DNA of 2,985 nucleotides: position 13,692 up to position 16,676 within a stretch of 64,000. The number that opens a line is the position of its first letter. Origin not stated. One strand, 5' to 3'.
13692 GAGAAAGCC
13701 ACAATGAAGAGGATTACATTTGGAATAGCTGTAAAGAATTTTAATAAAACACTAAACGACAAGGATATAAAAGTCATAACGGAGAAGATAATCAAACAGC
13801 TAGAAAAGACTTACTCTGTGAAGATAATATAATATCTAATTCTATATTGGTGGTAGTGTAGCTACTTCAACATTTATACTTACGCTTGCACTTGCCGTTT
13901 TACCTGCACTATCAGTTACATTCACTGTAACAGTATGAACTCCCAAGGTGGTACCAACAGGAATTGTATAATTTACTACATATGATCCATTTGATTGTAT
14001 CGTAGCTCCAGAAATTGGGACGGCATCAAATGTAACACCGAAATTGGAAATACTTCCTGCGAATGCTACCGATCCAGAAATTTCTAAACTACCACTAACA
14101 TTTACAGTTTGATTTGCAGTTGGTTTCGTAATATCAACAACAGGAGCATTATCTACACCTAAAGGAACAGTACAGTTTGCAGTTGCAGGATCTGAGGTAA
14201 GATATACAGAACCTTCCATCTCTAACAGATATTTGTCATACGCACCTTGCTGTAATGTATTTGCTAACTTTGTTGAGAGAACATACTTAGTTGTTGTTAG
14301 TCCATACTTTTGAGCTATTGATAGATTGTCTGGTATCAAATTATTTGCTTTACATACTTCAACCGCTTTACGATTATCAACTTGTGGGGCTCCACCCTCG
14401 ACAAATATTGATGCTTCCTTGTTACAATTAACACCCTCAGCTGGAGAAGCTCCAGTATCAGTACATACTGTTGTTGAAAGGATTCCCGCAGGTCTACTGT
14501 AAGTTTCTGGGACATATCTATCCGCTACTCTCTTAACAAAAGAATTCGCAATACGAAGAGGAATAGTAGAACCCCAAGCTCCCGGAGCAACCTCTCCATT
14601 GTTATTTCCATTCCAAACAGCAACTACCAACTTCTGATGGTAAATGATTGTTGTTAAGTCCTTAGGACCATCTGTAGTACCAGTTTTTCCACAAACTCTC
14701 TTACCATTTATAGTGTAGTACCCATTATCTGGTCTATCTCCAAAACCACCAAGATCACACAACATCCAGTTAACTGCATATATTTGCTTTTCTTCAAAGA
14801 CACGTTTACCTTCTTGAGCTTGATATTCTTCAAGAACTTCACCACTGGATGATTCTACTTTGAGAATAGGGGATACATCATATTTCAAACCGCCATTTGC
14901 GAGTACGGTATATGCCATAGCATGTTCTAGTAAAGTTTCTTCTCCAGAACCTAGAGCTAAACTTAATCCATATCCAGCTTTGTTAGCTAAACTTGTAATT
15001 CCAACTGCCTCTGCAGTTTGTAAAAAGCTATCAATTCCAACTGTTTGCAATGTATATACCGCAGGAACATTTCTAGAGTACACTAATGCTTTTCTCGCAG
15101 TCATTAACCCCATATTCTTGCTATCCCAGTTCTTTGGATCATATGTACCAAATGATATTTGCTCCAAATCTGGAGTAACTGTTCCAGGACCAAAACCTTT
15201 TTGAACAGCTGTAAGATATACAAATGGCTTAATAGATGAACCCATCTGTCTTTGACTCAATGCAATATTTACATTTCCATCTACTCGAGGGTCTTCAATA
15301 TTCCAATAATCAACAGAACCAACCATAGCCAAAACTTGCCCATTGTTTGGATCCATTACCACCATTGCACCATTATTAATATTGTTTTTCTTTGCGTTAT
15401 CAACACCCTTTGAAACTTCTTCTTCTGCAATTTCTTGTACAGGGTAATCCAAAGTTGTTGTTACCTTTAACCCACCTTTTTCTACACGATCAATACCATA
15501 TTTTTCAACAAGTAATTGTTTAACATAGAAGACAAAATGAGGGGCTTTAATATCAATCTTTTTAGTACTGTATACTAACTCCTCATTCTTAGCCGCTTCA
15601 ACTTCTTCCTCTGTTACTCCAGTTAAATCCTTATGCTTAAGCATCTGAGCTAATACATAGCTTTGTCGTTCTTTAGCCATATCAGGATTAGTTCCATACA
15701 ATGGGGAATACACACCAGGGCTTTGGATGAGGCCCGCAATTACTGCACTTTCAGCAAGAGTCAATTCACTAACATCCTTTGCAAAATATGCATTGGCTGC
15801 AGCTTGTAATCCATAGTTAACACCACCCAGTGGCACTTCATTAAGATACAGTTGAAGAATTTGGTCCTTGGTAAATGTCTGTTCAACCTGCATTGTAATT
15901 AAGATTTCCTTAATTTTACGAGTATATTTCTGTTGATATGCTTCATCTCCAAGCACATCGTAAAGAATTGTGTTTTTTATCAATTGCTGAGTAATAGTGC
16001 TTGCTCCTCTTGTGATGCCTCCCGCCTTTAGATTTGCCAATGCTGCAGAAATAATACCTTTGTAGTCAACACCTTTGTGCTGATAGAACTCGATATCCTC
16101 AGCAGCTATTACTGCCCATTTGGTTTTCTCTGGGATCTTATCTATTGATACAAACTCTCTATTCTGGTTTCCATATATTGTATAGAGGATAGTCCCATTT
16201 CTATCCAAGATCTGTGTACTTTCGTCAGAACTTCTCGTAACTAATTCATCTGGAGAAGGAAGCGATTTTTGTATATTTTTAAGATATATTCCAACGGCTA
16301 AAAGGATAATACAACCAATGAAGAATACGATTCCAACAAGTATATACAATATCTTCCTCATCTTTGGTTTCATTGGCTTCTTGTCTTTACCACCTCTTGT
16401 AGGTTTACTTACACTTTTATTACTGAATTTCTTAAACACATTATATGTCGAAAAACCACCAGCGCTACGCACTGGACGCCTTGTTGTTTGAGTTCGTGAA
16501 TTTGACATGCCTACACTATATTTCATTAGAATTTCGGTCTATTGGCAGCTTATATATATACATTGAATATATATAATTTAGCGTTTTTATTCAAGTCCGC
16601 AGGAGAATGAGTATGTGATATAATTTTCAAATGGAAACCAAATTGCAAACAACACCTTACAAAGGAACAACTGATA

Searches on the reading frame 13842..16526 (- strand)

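Call 85: search_protein_families(library=pfam, proteins=[window:13842-16526:-], max_evalue=0.00001)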
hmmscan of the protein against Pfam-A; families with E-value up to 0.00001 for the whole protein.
window:13842-16526:- (894 aa): 2 families
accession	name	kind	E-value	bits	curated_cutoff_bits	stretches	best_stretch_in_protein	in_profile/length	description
PF00912.28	Transgly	-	1.2e-61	207.7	27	1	111-295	2-177/178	Transglycosylase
PF00905.27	Transpeptidase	-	4.1e-20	72.6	22.1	1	386-619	1-243/299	Penicillin binding protein transpeptidase domain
